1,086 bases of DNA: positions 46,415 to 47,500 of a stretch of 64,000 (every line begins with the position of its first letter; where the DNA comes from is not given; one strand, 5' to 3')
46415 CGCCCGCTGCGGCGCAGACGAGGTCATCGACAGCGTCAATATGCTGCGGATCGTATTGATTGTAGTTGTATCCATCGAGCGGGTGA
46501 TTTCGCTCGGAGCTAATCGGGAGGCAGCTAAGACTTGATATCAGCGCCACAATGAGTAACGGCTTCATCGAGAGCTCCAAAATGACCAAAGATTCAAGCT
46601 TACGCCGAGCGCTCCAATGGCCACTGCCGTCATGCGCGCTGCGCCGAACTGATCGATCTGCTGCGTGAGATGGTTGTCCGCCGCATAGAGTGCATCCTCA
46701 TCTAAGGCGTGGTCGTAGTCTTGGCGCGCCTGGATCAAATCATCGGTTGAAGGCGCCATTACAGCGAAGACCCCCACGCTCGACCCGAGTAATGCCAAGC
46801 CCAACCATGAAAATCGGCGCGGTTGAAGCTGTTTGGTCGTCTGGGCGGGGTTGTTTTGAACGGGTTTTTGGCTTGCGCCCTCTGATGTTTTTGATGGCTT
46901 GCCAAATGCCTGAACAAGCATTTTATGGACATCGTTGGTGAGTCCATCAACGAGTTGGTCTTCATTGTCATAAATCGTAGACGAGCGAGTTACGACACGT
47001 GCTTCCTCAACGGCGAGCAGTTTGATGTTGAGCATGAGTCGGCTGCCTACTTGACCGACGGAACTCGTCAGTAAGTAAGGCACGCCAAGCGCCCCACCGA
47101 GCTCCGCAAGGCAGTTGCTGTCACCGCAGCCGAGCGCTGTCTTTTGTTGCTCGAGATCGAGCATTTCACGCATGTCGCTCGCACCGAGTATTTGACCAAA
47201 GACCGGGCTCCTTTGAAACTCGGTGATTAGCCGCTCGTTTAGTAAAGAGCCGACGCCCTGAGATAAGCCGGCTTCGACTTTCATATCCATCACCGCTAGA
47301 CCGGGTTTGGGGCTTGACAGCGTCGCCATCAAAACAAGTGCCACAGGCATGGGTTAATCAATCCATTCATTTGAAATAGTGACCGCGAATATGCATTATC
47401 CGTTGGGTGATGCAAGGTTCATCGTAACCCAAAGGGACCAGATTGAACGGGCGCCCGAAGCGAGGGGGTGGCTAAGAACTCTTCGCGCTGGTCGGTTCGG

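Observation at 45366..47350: Second ATGA-coupled pair: the same module protein followed by an RCC1 beta-propeller lipoprotein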

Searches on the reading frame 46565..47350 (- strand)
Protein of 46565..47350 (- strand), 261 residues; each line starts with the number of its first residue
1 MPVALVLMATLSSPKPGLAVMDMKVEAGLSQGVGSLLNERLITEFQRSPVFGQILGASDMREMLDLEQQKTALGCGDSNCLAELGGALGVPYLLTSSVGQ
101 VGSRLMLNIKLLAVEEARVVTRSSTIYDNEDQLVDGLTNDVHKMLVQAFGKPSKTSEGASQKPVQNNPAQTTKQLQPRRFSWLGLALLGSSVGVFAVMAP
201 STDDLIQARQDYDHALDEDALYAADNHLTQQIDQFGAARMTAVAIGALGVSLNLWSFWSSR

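Call 3: search_protein_families(library=pfam, proteins=[window:46565-47350:-], max_evalue=1)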
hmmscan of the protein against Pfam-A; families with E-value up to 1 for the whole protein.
window:46565-47350:- (261 aa): 0 families

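Call 6: search_protein_families(library=ncbifam, proteins=[window:46565-47350:-], max_evalue=1)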
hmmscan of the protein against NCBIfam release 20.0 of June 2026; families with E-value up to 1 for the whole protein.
window:46565-47350:- (261 aa): 0 families

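Call 7: search_solved_structures(query=window:46565-47350:-, max_evalue=10, show_alignments=2)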
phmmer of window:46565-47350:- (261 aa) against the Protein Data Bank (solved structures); distinct sequences matched with E-value up to 10: 1.
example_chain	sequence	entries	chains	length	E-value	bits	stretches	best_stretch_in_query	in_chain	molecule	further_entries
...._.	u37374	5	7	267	0.46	13.3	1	170-227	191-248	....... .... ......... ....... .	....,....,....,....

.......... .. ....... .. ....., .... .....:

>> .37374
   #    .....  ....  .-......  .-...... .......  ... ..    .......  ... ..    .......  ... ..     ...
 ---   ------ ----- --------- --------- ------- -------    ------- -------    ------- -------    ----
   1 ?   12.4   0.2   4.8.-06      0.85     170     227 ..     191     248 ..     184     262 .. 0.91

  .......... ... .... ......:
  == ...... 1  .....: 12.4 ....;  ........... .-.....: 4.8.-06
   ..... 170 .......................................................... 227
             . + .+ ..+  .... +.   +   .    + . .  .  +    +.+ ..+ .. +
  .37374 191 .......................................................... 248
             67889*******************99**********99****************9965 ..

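Call 8: find_homologous_proteins(query=window:46565-47350:-, max_evalue=0.001)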
Query window:46565-47350:- (261 aa): 104 proteins with E <= 0.001 among 3686 candidates.
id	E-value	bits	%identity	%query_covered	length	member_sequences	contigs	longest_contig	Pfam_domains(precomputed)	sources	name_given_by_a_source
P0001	2.3e-146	504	90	100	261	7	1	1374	-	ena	-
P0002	3.9e-99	349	66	95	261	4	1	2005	-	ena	-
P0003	3.0e-81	291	53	100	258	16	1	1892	-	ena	-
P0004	3.1e-77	277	54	98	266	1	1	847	-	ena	-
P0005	2.1e-76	275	53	100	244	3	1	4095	-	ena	-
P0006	1.6e-64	236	49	95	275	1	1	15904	-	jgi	jgi:hypothetical protein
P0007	2.1e-56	209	61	64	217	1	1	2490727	-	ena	-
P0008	3.1e-50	189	50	76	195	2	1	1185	-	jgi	jgi:hypothetical protein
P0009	2.0e-44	170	33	75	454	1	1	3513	-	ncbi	-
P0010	3.9e-44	169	37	68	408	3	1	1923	-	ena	-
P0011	1.1e-40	158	39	51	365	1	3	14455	-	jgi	jgi:hypothetical protein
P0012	3.9e-40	156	35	69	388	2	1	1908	-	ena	-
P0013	1.0e-39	155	37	92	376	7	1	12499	-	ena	-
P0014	4.8e-39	152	49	52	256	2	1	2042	-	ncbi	-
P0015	3.1e-38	150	33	85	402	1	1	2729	-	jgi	jgi:hypothetical protein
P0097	8.1e-21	93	41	52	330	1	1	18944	PF11684.14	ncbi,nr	ncbi:MAG: hypothetical protein JXR96_07100 [Deltaproteobacteria bacterium]|nr:hypothetical protein [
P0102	1.8e-11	62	27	50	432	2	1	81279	-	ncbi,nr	ncbi:MAG: hypothetical protein JST54_21530 [Deltaproteobacteria bacterium]|nr:hypothetical protein [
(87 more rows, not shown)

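Call 12: find_encoding_contigs(protein=P0007, flank=6000, max_places=3)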
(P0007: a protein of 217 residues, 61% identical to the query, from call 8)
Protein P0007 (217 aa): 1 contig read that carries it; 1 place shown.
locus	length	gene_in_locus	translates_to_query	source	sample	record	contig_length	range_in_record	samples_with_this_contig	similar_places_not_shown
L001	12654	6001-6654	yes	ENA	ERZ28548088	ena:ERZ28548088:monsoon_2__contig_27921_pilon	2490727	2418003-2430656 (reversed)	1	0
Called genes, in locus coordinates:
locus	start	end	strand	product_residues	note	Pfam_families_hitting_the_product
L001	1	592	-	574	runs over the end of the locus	PF00258:Flavodoxin_1, PF00667:FAD_binding_1, PF00175:NAD_binding_1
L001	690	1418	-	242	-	-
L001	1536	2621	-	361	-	-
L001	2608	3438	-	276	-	-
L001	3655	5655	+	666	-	-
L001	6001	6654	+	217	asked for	-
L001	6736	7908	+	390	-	PF25390:WD40_RLD, PF00415:RCC1 (faint), PF13540:RCC1_2 (weak)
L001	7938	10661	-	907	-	-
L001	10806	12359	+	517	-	PF00875:DNA_photolyase, PF03441:FAD_binding_7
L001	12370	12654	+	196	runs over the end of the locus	PF12766:Pyridox_oxase_2, PF01243:PNPOx_N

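Call 13: find_encoding_contigs(protein=P0006, flank=6000, max_places=3)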
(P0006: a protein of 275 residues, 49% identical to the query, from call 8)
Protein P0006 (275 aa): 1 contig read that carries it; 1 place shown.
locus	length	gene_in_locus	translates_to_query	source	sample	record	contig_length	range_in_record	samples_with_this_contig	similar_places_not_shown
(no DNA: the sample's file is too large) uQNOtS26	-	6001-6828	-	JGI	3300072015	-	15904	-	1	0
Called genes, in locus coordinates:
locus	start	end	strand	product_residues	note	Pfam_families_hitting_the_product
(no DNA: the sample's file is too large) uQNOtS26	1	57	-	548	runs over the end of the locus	-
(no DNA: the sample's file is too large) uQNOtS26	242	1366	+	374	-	PF00487:FA_desaturase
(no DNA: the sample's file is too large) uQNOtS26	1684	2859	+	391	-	PF01476:LysM, PF01471:PG_binding_1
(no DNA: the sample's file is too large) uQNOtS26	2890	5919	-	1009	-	PF00211:Guanylate_cyc, PF13401:AAA_22, PF13176:TPR_7 (faint), PF13181:TPR_8 (faint), PF17874:TPR_MalT (faint), PF00515:TPR_1 (faint), PF07719:TPR_2 (faint), PF13424:TPR_12, +1 more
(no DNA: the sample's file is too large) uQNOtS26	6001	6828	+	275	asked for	-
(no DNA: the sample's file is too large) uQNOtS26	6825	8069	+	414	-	PF25390:WD40_RLD, PF00415:RCC1 (faint), PF13540:RCC1_2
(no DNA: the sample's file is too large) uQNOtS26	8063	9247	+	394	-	PF00155:Aminotran_1_2, PF01053:Cys_Met_Meta_PP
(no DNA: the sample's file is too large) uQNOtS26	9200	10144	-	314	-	-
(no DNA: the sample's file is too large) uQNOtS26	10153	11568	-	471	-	PF03062:MBOAT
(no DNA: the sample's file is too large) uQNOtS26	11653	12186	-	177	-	?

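Call 16: find_related_loci(query=A1, collection=genome_contigs, flank=4000)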
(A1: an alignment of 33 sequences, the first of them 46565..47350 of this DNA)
Query A1 (261 aa) in genome_contigs; peptide patterns used: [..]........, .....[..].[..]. (x = any residue, [..] = any of these).
228 stretches matched a pattern; 46 encode a relative of the query (tblastn E <= 1e-3); 46 distinct loci.
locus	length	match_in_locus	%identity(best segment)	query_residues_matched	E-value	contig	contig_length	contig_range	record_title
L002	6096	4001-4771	54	1-260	7e-85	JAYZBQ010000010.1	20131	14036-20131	MAG: Myxococcota bacterium isolate XB_MAG121 DB_MAG121_0010, whole genome shotgun sequence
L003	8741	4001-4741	38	16-261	5e-50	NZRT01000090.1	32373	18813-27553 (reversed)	MAG: Myxococcales bacterium isolate EAC29 63163, whole genome shotgun sequence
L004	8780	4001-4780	36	15-255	2e-46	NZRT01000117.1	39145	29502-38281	MAG: Myxococcales bacterium isolate EAC29 67175, whole genome shotgun sequence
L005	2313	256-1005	40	12-257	8e-46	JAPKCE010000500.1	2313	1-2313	MAG: Myxococcota bacterium isolate ANT-56 NODE_29480_length_2313_cov_2.732950, whole genome shotgun sequence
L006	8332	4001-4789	35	15-255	2e-44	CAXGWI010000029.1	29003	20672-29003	MAG TPA_asm: uncultured Myxococcales bacterium isolate ERR594338_binner123_Refined_71 genome assembly, contig: ERZ118485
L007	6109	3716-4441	36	3-258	7e-42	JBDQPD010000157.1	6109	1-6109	MAG: Myxococcota bacterium isolate SFB_27S_18OctNov_coas_69 k141_1898278_length_6109_cov_34.0000, whole genome shotgun s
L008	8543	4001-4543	43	9-196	2e-41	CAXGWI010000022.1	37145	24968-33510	MAG TPA_asm: uncultured Myxococcales bacterium isolate ERR594338_binner123_Refined_71 genome assembly, contig: ERZ118485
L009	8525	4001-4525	44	15-196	8e-41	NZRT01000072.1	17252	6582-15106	MAG: Myxococcales bacterium isolate EAC29 29186, whole genome shotgun sequence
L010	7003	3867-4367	43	5-182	5e-41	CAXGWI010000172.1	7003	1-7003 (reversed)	MAG TPA_asm: uncultured Myxococcales bacterium isolate ERR594338_binner123_Refined_71 genome assembly, contig: ERZ118485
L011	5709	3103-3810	35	4-252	2e-40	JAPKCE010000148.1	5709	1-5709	MAG: Myxococcota bacterium isolate ANT-56 NODE_8303_length_5709_cov_4.322427, whole genome shotgun sequence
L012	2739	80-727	39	17-226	2e-40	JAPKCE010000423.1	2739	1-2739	MAG: Myxococcota bacterium isolate ANT-56 NODE_23220_length_2739_cov_2.717586, whole genome shotgun sequence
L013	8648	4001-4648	38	17-248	9e-41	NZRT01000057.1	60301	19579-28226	MAG: Myxococcales bacterium isolate EAC29 21775, whole genome shotgun sequence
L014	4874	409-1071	37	6-252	8e-40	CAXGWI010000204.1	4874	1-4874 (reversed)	MAG TPA_asm: uncultured Myxococcales bacterium isolate ERR594338_binner123_Refined_71 genome assembly, contig: ERZ118485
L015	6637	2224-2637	49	12-149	2e-39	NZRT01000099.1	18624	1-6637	MAG: Myxococcales bacterium isolate EAC29 64597, whole genome shotgun sequence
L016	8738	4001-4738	35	16-255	2e-38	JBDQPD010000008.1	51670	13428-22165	MAG: Myxococcota bacterium isolate SFB_27S_18OctNov_coas_69 k141_3499504_length_51670_cov_53.9071, whole genome shotgun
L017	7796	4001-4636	36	16-225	2e-38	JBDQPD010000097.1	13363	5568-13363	MAG: Myxococcota bacterium isolate SFB_27S_18OctNov_coas_69 k141_78958_length_13363_cov_38.0000, whole genome shotgun se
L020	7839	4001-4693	37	15-258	5e-38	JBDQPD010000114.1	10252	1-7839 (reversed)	MAG: Myxococcota bacterium isolate SFB_27S_18OctNov_coas_69 k141_573119_length_10252_cov_59.0000, whole genome shotgun s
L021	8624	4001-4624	39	1-212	2e-37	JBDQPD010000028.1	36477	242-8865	MAG: Myxococcota bacterium isolate SFB_27S_18OctNov_coas_69 k141_778930_length_36477_cov_54.9775, whole genome shotgun s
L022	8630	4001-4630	38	12-215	2e-37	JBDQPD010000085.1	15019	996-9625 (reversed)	MAG: Myxococcota bacterium isolate SFB_27S_18OctNov_coas_69 k141_1419544_length_15019_cov_42.0388, whole genome shotgun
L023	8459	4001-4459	42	16-168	6e-37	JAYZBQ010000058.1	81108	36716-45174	MAG: Myxococcota bacterium isolate XB_MAG121 DB_MAG121_0058, whole genome shotgun sequence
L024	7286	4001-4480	40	15-175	8e-37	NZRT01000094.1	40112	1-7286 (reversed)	MAG: Myxococcales bacterium isolate EAC29 63876, whole genome shotgun sequence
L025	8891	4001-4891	31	12-260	1e-36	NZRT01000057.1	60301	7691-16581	MAG: Myxococcales bacterium isolate EAC29 21775, whole genome shotgun sequence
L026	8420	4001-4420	44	17-156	5e-36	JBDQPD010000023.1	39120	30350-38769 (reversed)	MAG: Myxococcota bacterium isolate SFB_27S_18OctNov_coas_69 k141_1844229_length_39120_cov_45.5327, whole genome shotgun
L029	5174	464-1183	33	5-259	9e-36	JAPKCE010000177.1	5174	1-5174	MAG: Myxococcota bacterium isolate ANT-56 NODE_9513_length_5174_cov_3.986130, whole genome shotgun sequence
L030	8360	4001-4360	50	16-135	2e-35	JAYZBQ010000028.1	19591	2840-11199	MAG: Myxococcota bacterium isolate XB_MAG121 DB_MAG121_0028, whole genome shotgun sequence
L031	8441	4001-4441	43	1-145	4e-35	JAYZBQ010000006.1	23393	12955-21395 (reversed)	MAG: Myxococcota bacterium isolate XB_MAG121 DB_MAG121_0006, whole genome shotgun sequence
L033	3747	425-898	42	14-172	6e-34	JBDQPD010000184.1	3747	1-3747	MAG: Myxococcota bacterium isolate SFB_27S_18OctNov_coas_69 k141_1051645_length_3747_cov_40.0000, whole genome shotgun s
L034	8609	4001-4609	34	15-221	1e-33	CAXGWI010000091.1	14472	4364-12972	MAG TPA_asm: uncultured Myxococcales bacterium isolate ERR594338_binner123_Refined_71 genome assembly, contig: ERZ118485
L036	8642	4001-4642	35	12-216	7e-33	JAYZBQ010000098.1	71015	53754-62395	MAG: Myxococcota bacterium isolate XB_MAG121 DB_MAG121_0098, whole genome shotgun sequence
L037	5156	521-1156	33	15-228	6e-32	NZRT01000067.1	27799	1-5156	MAG: Myxococcales bacterium isolate EAC29 26467, whole genome shotgun sequence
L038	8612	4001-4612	34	16-215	5e-32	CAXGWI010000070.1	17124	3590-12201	MAG TPA_asm: uncultured Myxococcales bacterium isolate ERR594338_binner123_Refined_71 genome assembly, contig: ERZ118485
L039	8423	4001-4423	40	12-151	2e-31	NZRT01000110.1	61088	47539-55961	MAG: Myxococcales bacterium isolate EAC29 66341, whole genome shotgun sequence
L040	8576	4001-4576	37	17-217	1e-30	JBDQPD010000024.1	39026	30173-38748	MAG: Myxococcota bacterium isolate SFB_27S_18OctNov_coas_69 k141_3656841_length_39026_cov_49.6198, whole genome shotgun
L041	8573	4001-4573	37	17-227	1e-37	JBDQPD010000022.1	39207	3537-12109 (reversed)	MAG: Myxococcota bacterium isolate SFB_27S_18OctNov_coas_69 k141_1989777_length_39207_cov_43.5573, whole genome shotgun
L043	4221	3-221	53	79-151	4e-20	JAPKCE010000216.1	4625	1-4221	MAG: Myxococcota bacterium isolate ANT-56 NODE_11206_length_4625_cov_3.594967, whole genome shotgun sequence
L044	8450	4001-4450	37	7-145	3e-19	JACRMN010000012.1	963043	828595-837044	MAG: Deltaproteobacteria bacterium isolate NC_groundwater_1908_Pr3_S2p5_74_37 SR2-18-S2p5_coassembly_scaffold_47894, who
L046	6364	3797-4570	35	18-161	3e-16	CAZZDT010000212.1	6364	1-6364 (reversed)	MAG TPA_asm: uncultured Bdellovibrionales bacterium isolate binchicken_co76_449 genome assembly, contig: NODE_15832_leng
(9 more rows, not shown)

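Call 22: predict_structure(alignment_id=A1)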
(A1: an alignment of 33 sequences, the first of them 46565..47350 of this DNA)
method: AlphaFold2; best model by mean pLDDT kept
length: 261 residues; sequences in the alignment: 33
mean_pLDDT: 80.6   pTM: 0.51
mean pLDDT of the five models: 80.6, 80.3, 78.1, 77.8, 76.8
residues with pLDDT >= 90: 104; 70-90: 100; 50-70: 34; < 50: 23
segments of 3 or more residues with pLDDT < 50: 7-11, 153-169
pLDDT, mean of each block of 10 residues (from residue 1): 49 79 85 86 90 85 62 61 76 93 93 88 94 91 89 45 45 63 82 87 92 95 96 93 89 87 73
secondary structure, 60 per line:
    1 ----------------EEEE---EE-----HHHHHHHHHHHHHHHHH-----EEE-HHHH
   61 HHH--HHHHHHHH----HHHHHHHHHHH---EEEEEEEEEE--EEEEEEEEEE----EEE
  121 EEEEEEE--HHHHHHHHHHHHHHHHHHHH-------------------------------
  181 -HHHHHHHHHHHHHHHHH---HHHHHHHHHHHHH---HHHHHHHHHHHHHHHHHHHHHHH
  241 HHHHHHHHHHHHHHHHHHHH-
elements in order: E17-20 H31-47 E53-55 H57-63 H66-73 H78-88 E92-101 E104-113 E118-127 H130-149 H182-198 H202-214 H218-260

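Call 25: fold_search(model_id=the predicted structure, library=pdb)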
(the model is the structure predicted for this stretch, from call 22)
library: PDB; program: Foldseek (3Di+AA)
matches with E <= 10: 1136; with E <= 0.001: 24
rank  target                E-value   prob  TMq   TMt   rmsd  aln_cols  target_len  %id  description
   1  4q6l                  5.4e-06  1.00  0.31  0.54   6.8       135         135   15  LpoB C-terminal domain from Salmonella enterica (Native) (released 2014-05-14)
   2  2w8b_A                6.0e-06  1.00  0.37  0.25   4.6       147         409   12  Crystal structure of processed TolB in complex with Pal (released 2009-02-17)
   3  4q6z_A                7.2e-06  1.00  0.35  0.62   6.5       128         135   16  LpoB C-terminal domain from Escherichia coli (released 2014-05-14)
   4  7mx5_B                1.4e-05  1.00  0.31  0.21   5.4       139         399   14  Crystal structure of TolB from Acinetobacter baumannii (released 2021-05-26)
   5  3w1e                  1.6e-05  1.00  0.38  0.29   6.9       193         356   11  Structure of FlgT, a flagellar basal body component protein (released 2013-04-03)
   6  9h80_A                2.1e-05  1.00  0.35  0.54   6.8       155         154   13  Structure of the outer membrane exopolysaccharide transporter PelBC (released 2025-06-11)
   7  2iqi_A                3.1e-05  1.00  0.26  0.37   7.2       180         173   12  Crystal structure of protein XCC0632 from Xanthomonas campestris, Pfam DUF330 (released 2006-11-07)
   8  2iqi_G                4.6e-05  1.00  0.27  0.38   6.4       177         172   12  Crystal structure of protein XCC0632 from Xanthomonas campestris, Pfam DUF330 (released 2006-11-07)
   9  4hrv_A                5.9e-05  1.00  0.35  0.59   4.6       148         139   12  Crystal Structure of Lipoprotein GNA1162 from Neisseria meningitidis (released 2013-04-24)
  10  4hrv_B                5.9e-05  1.00  0.35  0.58   4.8       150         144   12  Crystal Structure of Lipoprotein GNA1162 from Neisseria meningitidis (released 2013-04-24)
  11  2mii_MODEL_1_A        1.3e-04  1.00  0.33  0.42   3.8       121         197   17  NMR structure of E. coli LpoB (released 2014-05-21)
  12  2iqi_F                1.3e-04  1.00  0.26  0.37   7.2       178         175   11  Crystal structure of protein XCC0632 from Xanthomonas campestris, Pfam DUF330 (released 2006-11-07)
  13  7mx5_A                1.7e-04  1.00  0.31  0.22   5.0       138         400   16  Crystal structure of TolB from Acinetobacter baumannii (released 2021-05-26)
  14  8t8d_B                2.2e-04  1.00  0.26  0.34   8.6       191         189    7  Structure of Helicobacter pylori adhesin A, HpaA (released 2024-01-31)
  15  2iqi_B                2.7e-04  1.00  0.28  0.39   5.8       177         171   11  Crystal structure of protein XCC0632 from Xanthomonas campestris, Pfam DUF330 (released 2006-11-07)
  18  4uv2_A                5.7e-04  1.00  0.30  0.33  11.2       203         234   12  Structure of the curli transport lipoprotein CsgG in a non-lipidated, pre-pore conformation (released 2014-09-24)
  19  4uv2_F                6.0e-04  1.00  0.29  0.32  10.2       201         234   11  Structure of the curli transport lipoprotein CsgG in a non-lipidated, pre-pore conformation (released 2014-09-24)
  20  4uv2_P                6.8e-04  1.00  0.31  0.37   9.1       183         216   12  Structure of the curli transport lipoprotein CsgG in a non-lipidated, pre-pore conformation (released 2014-09-24)
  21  4uv2_O                7.2e-04  1.00  0.27  0.31  11.1       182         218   11  Structure of the curli transport lipoprotein CsgG in a non-lipidated, pre-pore conformation (released 2014-09-24)
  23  4uv2_N                8.1e-04  1.00  0.31  0.35  12.8       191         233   14  Structure of the curli transport lipoprotein CsgG in a non-lipidated, pre-pore conformation (released 2014-09-24)
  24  4uv2_G                8.6e-04  1.00  0.29  0.32  10.0       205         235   11  Structure of the curli transport lipoprotein CsgG in a non-lipidated, pre-pore conformation (released 2014-09-24)
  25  4uv2_B                1.1e-03  1.00  0.32  0.35  12.7       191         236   14  Structure of the curli transport lipoprotein CsgG in a non-lipidated, pre-pore conformation (released 2014-09-24)
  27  4uv2_D                1.2e-03  1.00  0.31  0.34  10.1       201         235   12  Structure of the curli transport lipoprotein CsgG in a non-lipidated, pre-pore conformation (released 2014-09-24)
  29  4uv2_I                1.7e-03  1.00  0.31  0.34  11.1       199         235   12  Structure of the curli transport lipoprotein CsgG in a non-lipidated, pre-pore conformation (released 2014-09-24)
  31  4uv2_J                2.2e-03  1.00  0.30  0.34  12.3       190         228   12  Structure of the curli transport lipoprotein CsgG in a non-lipidated, pre-pore conformation (released 2014-09-24)
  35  4uv2_E                3.3e-03  0.97  0.23  0.25  12.2       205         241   11  Structure of the curli transport lipoprotein CsgG in a non-lipidated, pre-pore conformation (released 2014-09-24)
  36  4uv2_M                3.9e-03  1.00  0.31  0.36  12.0       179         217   13  Structure of the curli transport lipoprotein CsgG in a non-lipidated, pre-pore conformation (released 2014-09-24)
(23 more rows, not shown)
